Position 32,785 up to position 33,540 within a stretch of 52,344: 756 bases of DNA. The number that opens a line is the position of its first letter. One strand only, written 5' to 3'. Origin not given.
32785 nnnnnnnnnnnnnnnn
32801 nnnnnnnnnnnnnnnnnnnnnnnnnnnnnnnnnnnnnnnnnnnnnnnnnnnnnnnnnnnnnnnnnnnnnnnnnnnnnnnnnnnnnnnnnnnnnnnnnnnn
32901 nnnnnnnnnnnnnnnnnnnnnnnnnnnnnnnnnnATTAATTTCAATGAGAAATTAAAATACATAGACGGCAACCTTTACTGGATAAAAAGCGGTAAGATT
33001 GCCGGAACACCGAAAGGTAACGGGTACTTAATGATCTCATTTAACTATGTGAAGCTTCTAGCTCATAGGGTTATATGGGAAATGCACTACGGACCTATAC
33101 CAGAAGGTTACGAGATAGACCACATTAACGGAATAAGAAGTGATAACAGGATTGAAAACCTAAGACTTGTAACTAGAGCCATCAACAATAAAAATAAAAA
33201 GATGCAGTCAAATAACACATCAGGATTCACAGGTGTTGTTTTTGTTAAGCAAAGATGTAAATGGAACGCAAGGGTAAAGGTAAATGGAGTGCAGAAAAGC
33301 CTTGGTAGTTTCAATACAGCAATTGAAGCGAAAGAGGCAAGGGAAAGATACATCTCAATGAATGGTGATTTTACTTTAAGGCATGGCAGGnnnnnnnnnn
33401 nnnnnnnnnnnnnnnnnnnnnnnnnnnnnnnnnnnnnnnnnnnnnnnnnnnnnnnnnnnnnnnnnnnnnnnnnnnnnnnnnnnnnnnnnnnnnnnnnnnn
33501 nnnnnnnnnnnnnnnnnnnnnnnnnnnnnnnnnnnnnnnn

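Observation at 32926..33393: HNH endonuclease whose conserved N-terminal segment lies upstream of its first ATG and overlaps the exonuclease gene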

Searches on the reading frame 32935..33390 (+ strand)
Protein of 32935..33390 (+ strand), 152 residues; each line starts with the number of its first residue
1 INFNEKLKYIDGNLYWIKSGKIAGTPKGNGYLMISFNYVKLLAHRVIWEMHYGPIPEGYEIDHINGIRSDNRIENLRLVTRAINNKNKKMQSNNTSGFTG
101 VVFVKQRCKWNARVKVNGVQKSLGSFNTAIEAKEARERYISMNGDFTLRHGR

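Call 12: search_protein_families(library=pfam, proteins=[window:32935-33390:+], max_evalue=0.01)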
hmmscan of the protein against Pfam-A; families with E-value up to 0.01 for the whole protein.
window:32935-33390:+ (152 aa): 1 family
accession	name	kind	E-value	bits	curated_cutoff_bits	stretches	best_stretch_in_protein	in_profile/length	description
PF13392.12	HNH_3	-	3e-25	88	24.8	1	42-85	2-45/46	HNH endonuclease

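Call 13: search_dna_similar(query=window:32935-33390:+, collection=phages, mode=protein, max_rows=40)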
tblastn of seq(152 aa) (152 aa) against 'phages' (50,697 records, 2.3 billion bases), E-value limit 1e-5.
Records with a match: 3724; places in all: 5985; records where one place covers at least 80% of the query: 2096.
Best place of each record, by identity: 95-99% 1; 60-80% 5; <60% 3718.
By first word of the organism name: Salmonella 781; Escherichia 691; Klebsiella 672; Vibrio 458; Acinetobacter 93; Pectobacterium 83; Pseudomonas 78; Yersinia 62; Mycobacterium 53; Erwinia 51; and 95 more.
By host as written in the record: - 763; Klebsiella pneumoniae 326; Escherichia coli 245; Salmonella enterica 94; Salmonella enterica subsp. enterica serovar Enteritidis 71; Salmonella enterica subsp. enterica serovar Typhimurium 68; Salmonella sp. 66; Salmonella enterica subsp. enterica serovar Enteritidis PT1 55; and 777 more.
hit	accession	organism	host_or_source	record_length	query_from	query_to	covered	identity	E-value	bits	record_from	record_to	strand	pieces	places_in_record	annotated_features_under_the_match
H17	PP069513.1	Escherichia phage BUCT-XGG-1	Escherichia sp.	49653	1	152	100%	98.7%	1e-96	309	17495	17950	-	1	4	HNH nuclease | exonuclease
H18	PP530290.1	Salmonella phage gmqsjt-1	Salmonella sp.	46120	1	151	99%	47.8%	5e-36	136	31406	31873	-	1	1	HNH endonuclease | hypothetical protein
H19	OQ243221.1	Escherichia phage vB_EcoS-UDF157lw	Escherichia coli O157:H7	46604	1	151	99%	47.5%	2e-36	137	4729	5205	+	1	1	DNA-binding protein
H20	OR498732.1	Salmonella phage STP-SP5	Salmonella enterica subsp. enterica ...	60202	1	152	100%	47.2%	3e-31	122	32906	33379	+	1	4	hypothetical protein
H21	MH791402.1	Salmonella phage Segz_1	Salmonella enterica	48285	1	151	99%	47.5%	2e-35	134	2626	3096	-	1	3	hypothetical protein (x2)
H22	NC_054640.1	Salmonella phage Segz_1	Salmonella enterica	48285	1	151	99%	47.5%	2e-35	134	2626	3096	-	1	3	HNH endonuclease | hypothetical protein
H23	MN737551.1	Salmonella phage LPSTLL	Salmonella enterica subsp. enterica ...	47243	1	151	99%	47.5%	3e-35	134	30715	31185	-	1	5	hypothetical protein (x2)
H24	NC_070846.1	Salmonella phage LPSTLL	Salmonella enterica subsp. enterica ...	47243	1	151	99%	47.5%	3e-35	134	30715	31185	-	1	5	HNH endonuclease | hypothetical protein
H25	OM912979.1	Salmonella phage CF-SP1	Salmonella enterica subsp. enterica ...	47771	1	151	99%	47.5%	4e-35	134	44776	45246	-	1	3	hypothetical protein (x2)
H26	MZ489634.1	Salmonella phage D10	Salmonella enterica subsp. enterica ...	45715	1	151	99%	47.5%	6e-35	133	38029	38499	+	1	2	hypothetical protein (x2)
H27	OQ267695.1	Salmonella phage Pu29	Salmonella enterica subsp. enterica ...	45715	1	151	99%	47.5%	6e-35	133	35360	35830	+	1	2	hypothetical protein (x2)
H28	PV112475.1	Salmonella phage LPST49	Salmonella sp. LST3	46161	1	151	99%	47.5%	6e-35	133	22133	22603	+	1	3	hypothetical protein (x2)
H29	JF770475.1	Escherichia phage phiEB49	Escherichia coli CFT073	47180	1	151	99%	46.9%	2e-36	137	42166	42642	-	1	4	gp59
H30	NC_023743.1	Escherichia phage phiEB49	Escherichia coli CFT073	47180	1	151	99%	46.9%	2e-36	137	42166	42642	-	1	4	HNH endonuclease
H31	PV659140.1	Salmonella phage vB_StyS_KFSST1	Salmonella enterica subsp. enterica ...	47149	1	151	99%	46.8%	4e-34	130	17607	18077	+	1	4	HNH endonuclease | hypothetical protein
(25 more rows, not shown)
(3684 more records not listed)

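Call 23: find_homologous_proteins(query=window:32935-33390:+, max_evalue=1e-10)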
Query window:32935-33390:+ (152 aa): 1377 proteins with E <= 1e-10 among 1610 candidates; the best 120 are listed.
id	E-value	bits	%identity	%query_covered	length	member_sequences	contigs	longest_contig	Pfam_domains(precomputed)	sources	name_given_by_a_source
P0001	6.0e-93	327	94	100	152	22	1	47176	PF13392.13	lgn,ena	-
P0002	2.7e-81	289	86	100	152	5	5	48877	PF13392.13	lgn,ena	-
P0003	1.4e-80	287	84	100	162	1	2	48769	PF13392.13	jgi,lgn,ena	jgi:hypothetical protein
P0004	1.2e-50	190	59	96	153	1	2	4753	PF13392.13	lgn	-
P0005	7.1e-49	184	83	68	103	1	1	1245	PF13392.13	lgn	-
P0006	1.4e-41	160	56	99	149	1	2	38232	PF00847.27,PF13392.13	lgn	-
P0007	5.8e-37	145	51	100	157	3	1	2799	PF00847.27,PF13392.13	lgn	-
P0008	5.6e-36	142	50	91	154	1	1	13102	PF13392.13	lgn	-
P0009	5.8e-35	139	51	89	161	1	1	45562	PF13392.13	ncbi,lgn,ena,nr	ncbi:MAG: HNH nuclease [Caudoviricetes sp.]|nr:MAG: HNH nuclease [Caudoviricetes sp.]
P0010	1.7e-34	137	51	99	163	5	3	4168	PF13392.13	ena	-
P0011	2.2e-33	134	49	89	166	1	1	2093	PF13392.13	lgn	-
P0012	6.4e-33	132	55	87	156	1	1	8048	PF13392.13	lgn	-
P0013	6.4e-33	132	46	99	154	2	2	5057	PF13392.13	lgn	-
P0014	1.5e-32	131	48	99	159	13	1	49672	PF13392.13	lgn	-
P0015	5.1e-32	129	47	97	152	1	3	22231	PF13392.13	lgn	-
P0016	5.8e-32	129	45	80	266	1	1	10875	PF00847.27,PF13392.13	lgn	-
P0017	1.1e-31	128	47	99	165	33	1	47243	PF13392.13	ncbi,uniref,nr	ncbi:HNH endonuclease [Salmonella phage LPSTLL]|uniref:HNH nuclease domain-containing protein n=1 Ta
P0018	1.2e-31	128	50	84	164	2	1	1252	PF13392.13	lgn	-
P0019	1.3e-31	128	50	89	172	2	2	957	PF00847.27,PF13392.13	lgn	-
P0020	1.6e-31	128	47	95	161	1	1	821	PF00847.27,PF13392.13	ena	-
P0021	1.6e-31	127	53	79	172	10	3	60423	PF13392.13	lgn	-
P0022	1.6e-31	127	54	50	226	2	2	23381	PF13392.13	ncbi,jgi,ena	-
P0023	1.7e-31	127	44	100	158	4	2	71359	PF13392.13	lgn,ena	-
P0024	2.0e-31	127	47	100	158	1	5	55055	PF13392.13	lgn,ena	-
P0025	2.0e-31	127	50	88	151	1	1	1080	PF13392.13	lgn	-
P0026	3.8e-31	126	48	91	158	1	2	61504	PF13392.13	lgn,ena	-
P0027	4.4e-31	126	47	100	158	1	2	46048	PF13392.13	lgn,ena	-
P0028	4.4e-31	126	50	90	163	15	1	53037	PF13392.13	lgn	-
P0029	4.6e-31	126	45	99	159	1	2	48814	PF13392.13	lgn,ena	-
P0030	5.9e-31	126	43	95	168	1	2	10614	PF00847.27,PF13392.13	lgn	-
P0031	6.6e-31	125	47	93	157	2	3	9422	PF00847.27,PF13392.13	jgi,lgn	jgi:hypothetical protein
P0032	1.4e-30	124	44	97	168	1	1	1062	PF13392.13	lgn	-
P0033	1.4e-30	124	52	82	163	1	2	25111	PF13392.13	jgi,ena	jgi:hypothetical protein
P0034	2.3e-30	124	43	100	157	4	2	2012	PF13392.13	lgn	-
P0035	2.4e-30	124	48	91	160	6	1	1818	PF13392.13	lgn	-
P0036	2.4e-30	124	47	91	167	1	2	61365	PF13392.13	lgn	-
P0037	2.6e-30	124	45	100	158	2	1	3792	PF13392.13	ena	-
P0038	3.1e-30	123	44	94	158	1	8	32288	PF00847.27,PF13392.13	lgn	-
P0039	3.2e-30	123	47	96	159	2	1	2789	PF13392.13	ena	-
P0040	3.3e-30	123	48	90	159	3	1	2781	PF13392.13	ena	-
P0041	3.6e-30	123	46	100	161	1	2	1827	PF13392.13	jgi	jgi:hypothetical protein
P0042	3.9e-30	123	48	90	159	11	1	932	PF13392.13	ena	-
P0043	4.1e-30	123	51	79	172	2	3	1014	PF00847.27,PF13392.13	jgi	jgi:hypothetical protein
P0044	7.1e-30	122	44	99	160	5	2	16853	PF13392.13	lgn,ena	-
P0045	7.7e-30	122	50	89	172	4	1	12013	PF00847.27,PF13392.13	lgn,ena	-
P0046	8.6e-30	122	46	99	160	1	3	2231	PF13392.13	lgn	-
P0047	9.5e-30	122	44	100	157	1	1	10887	PF13392.13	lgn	-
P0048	9.8e-30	122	47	89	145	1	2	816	PF13392.13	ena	-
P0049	1.0e-29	122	41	78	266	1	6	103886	PF13392.13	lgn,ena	-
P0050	1.1e-29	122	44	99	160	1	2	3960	PF13392.13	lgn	-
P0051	1.5e-29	121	44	99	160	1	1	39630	PF13392.13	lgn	-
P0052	1.6e-29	121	47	90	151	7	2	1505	PF13392.13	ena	-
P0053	1.9e-29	121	46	94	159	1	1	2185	PF13392.13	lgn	-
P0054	2.2e-29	121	49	91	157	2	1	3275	PF13392.13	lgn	-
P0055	2.2e-29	121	45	91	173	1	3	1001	PF00847.27,PF13392.13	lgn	-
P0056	2.8e-29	120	47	84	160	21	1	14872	PF13392.13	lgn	-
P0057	3.0e-29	120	43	100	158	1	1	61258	PF13392.13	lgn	-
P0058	4.0e-29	120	44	90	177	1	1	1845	PF00847.27,PF13392.13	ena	-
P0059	4.5e-29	120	53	72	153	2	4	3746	PF13392.13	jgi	jgi:hypothetical protein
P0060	4.5e-29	120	48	95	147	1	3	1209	PF13392.13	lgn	-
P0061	4.6e-29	120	45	89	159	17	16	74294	PF00847.27,PF13392.13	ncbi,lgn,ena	-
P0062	6.8e-29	119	44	99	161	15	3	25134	PF13392.13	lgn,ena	-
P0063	8.5e-29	119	44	99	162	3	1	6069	PF13392.13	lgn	-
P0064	9.3e-29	119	44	97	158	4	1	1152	PF00847.27,PF13392.13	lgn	-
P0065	9.7e-29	118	50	78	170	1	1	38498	PF00847.27,PF13392.13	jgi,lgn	-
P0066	1.2e-28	118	46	97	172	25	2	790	PF13392.13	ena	-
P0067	1.4e-28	118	54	88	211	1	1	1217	PF00847.27,PF13392.13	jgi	jgi:hypothetical protein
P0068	2.2e-28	117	62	63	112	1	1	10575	PF13392.13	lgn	-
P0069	2.7e-28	117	45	93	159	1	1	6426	PF00847.27,PF13392.13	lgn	-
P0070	3.0e-28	117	46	94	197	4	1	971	PF13392.13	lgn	-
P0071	3.4e-28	117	46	97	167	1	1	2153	PF13392.13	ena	-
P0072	4.0e-28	116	48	89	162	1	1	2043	PF13392.13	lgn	-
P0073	4.0e-28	116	45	100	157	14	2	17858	PF13392.13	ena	-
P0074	4.1e-28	116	49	86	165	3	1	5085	PF13392.13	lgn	-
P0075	4.1e-28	116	44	96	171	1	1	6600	PF13392.13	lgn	-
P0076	4.9e-28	116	45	91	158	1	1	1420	PF13392.13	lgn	-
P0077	6.0e-28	116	42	100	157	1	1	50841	PF13392.13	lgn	-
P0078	7.0e-28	116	44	100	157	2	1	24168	PF13392.13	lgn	-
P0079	7.8e-28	116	44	100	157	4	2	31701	PF13392.13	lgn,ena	-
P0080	8.7e-28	115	44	90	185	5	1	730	PF13392.13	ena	-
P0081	9.1e-28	115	51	80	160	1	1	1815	PF13392.13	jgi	-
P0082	9.4e-28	115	44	99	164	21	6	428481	PF00847.27,PF13392.13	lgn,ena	-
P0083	1.0e-27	115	47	90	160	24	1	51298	PF13392.13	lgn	-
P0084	1.0e-27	115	47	89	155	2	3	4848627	PF13392.13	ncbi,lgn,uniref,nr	ncbi:HNH endonuclease [Leclercia adecarboxylata]|uniref:HNH endonuclease signature motif containing 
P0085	1.1e-27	115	44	84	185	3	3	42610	PF13392.13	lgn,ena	-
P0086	1.1e-27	115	45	93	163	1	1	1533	PF13392.13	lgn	-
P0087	1.3e-27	115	45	99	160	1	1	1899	PF13392.13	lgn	-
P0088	1.6e-27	114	49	78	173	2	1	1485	PF00847.27,PF13392.13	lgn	-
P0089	1.9e-27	114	46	89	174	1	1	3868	PF13392.13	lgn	-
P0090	2.1e-27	114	43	99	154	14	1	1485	PF13392.13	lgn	-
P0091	2.3e-27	114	44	89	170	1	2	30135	PF13392.13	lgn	-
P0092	2.4e-27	114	48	85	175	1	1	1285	PF00847.27,PF13392.13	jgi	-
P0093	2.5e-27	114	46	90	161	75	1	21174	PF13392.13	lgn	-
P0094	2.9e-27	114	50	73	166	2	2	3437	PF13392.13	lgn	-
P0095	3.1e-27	114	44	89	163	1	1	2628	PF13392.13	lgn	-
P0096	3.1e-27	114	43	86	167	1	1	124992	PF13392.13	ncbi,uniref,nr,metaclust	ncbi:HNH endonuclease [Achromobacter arsenitoxydans]|uniref:HNH endonuclease n=1 Tax=Achromobacter a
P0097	3.6e-27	113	46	91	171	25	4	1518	PF13392.13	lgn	-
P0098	3.8e-27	113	42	100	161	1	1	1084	PF13392.13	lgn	-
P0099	4.1e-27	113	45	92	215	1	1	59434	PF13392.13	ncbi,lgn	-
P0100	4.2e-27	113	43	99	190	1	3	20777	PF13392.13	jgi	jgi:hypothetical protein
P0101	7.3e-27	112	54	70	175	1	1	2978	PF00847.27,PF13392.13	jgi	jgi:hypothetical protein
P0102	8.5e-27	112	44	90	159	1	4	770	PF00847.27,PF13392.13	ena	-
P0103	1.0e-26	112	48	84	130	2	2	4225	PF13392.13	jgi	jgi:hypothetical protein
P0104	1.1e-26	112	46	91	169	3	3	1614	PF13392.13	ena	-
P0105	1.1e-26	112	45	90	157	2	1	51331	PF13392.13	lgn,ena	-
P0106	1.2e-26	112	39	99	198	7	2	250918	PF13392.13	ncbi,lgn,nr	ncbi:HNH endonuclease [Salmonella enterica subsp. houtenae]|nr:HNH endonuclease [Salmonella enterica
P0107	1.2e-26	112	44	91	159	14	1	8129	PF13392.13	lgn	-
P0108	1.3e-26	112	46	99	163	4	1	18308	PF00847.27,PF13392.13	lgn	-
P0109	1.3e-26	112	46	89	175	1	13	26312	PF00847.27,PF13392.13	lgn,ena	-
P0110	1.3e-26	112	43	94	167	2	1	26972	PF00847.27,PF13392.13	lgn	-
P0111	1.4e-26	111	48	85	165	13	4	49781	PF13392.13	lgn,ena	-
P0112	1.7e-26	111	44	99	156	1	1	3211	PF13392.13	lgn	-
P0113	1.8e-26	111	45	100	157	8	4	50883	PF13392.13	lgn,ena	-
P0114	1.8e-26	111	43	89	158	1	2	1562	PF00847.27,PF13392.13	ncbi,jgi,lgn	jgi:hypothetical protein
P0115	2.1e-26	111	48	88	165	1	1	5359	PF13392.13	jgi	jgi:hypothetical protein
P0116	2.2e-26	111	49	80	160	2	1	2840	PF13392.13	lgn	-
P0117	2.5e-26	111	48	91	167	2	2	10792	PF00847.27,PF13392.13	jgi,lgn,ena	jgi:hypothetical protein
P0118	2.6e-26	111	45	88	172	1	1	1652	PF13392.13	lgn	-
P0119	2.7e-26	111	48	99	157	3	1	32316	PF13392.13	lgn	-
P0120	2.8e-26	110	40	100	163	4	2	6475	PF13392.13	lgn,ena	-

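Call 24: search_solved_structures(query=window:32935-33390:+, max_evalue=1, show_alignments=3)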
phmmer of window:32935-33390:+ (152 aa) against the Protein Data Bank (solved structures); distinct sequences matched with E-value up to 1: 1.
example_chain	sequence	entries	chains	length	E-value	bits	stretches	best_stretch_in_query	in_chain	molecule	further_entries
1u3e_M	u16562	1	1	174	0.00074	23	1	12-128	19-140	HNH homing endonuclease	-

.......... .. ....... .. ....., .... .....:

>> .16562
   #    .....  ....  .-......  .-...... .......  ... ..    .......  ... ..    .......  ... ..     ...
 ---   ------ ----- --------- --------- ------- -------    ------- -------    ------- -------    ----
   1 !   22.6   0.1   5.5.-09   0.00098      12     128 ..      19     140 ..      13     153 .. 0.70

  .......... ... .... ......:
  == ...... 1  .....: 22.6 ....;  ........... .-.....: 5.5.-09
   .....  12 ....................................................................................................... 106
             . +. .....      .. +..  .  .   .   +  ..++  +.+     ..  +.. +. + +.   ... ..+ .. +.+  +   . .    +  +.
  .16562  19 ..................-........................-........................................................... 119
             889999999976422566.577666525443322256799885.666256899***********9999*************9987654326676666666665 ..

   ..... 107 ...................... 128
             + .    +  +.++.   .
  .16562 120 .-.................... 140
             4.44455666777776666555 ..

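Call 27: find_encoding_contigs(protein=P0001, flank=2500, max_places=4)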
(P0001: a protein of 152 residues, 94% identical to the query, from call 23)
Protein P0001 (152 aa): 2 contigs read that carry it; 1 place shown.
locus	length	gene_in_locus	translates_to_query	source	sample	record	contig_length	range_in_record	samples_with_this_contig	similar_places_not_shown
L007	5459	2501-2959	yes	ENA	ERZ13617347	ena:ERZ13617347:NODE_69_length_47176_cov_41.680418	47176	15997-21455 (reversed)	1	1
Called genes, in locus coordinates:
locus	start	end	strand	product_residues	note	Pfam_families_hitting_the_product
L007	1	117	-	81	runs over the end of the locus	PF24052:Phage_lipoprotein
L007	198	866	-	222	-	-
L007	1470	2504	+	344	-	PF12684:DUF3799 (weak)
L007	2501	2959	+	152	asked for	PF13392:HNH_3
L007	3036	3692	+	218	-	PF04404:ERF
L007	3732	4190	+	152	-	-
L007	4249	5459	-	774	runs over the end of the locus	-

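Call 28: find_encoding_contigs(protein=P0002, flank=2500, max_places=4)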
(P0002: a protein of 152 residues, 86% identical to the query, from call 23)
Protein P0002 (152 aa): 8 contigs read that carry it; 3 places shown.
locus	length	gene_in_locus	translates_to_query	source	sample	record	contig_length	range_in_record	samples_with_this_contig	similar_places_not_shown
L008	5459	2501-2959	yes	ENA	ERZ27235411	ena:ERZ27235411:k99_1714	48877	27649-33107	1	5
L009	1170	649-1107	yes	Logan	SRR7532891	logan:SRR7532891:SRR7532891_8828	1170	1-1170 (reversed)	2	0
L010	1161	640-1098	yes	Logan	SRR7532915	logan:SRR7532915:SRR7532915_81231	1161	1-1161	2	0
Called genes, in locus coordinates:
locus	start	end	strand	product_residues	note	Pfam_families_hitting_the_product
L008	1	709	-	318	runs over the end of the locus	PF20051:DUF6453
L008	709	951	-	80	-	PF24052:Phage_lipoprotein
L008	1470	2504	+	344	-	PF12684:DUF3799 (weak)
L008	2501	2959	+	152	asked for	PF13392:HNH_3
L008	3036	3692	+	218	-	PF04404:ERF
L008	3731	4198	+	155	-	-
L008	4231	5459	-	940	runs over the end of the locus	PF27114:Phage_tail_beta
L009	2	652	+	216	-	?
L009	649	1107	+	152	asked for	PF13392:HNH_3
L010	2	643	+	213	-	?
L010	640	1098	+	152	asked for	PF13392:HNH_3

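Call 29: find_encoding_contigs(protein=P0003, flank=2500, max_places=4)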
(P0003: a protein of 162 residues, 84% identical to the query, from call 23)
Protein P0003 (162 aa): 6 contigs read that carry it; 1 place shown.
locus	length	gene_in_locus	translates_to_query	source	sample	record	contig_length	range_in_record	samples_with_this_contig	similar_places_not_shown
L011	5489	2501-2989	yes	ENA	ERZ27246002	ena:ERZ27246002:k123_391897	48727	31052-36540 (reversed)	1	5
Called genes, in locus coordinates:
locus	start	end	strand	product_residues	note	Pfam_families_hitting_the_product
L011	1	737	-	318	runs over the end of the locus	PF20051:DUF6453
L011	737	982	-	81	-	PF24052:Phage_lipoprotein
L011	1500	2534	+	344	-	PF12684:DUF3799 (weak)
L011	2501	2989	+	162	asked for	PF13392:HNH_3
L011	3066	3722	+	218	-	PF04404:ERF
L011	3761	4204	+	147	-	-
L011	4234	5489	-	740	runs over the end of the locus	PF27114:Phage_tail_beta (weak)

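Call 32: predict_structure(alignment_id=A2)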
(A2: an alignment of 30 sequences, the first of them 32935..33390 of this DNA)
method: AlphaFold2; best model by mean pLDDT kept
length: 152 residues; sequences in the alignment: 30
mean_pLDDT: 85.7   pTM: 0.56
mean pLDDT of the five models: 85.7, 84.4, 84.1, 83.2, 82.0
residues with pLDDT >= 90: 82; 70-90: 48; 50-70: 18; < 50: 4
segments of 3 or more residues with pLDDT < 50: 149-152
pLDDT, mean of each block of 10 residues (from residue 1): 92 96 91 91 96 94 91 94 63 68 89 83 92 90 64 44
secondary structure, 60 per line:
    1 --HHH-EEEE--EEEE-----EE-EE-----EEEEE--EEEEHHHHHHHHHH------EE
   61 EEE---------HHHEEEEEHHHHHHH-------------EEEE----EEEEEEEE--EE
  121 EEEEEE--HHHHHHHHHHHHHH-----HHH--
elements in order: E7-10 E13-16 E32-36 E39-42 H43-52 E59-63 E76-80 H81-87 E101-104 E109-116 E119-126 H129-142
